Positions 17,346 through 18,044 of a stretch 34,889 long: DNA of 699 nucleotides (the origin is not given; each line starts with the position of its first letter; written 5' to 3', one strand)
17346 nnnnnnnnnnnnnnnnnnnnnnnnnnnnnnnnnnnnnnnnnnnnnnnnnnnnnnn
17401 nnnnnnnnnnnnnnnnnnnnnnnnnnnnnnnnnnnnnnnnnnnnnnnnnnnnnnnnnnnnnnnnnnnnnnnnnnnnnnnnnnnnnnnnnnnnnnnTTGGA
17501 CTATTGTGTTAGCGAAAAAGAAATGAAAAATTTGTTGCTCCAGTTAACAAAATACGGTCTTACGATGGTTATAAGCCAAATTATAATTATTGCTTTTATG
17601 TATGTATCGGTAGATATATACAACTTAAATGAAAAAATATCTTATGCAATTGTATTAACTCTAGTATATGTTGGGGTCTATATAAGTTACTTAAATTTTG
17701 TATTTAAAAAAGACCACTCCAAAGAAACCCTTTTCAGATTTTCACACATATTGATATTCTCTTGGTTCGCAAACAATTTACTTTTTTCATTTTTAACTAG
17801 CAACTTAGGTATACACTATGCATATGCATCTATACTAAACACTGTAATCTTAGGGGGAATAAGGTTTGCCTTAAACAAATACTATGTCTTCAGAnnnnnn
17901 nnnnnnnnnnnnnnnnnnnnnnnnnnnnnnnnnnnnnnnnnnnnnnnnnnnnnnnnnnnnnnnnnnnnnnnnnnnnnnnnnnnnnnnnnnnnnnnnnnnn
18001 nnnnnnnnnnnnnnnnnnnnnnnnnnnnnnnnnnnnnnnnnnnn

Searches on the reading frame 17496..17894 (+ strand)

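Call 10: search_protein_families(library=pfam, proteins=[window:17496-17894:+], max_evalue=0.001)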
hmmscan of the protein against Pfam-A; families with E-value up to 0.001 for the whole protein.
window:17496-17894:+ (133 aa): 1 family
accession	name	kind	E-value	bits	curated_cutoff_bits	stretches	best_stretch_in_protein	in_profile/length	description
PF04138.20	GtrA_DPMS_TM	-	2e-06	28.4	26.1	1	66-132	48-117/117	GtrA/DPMS, transmembrane domain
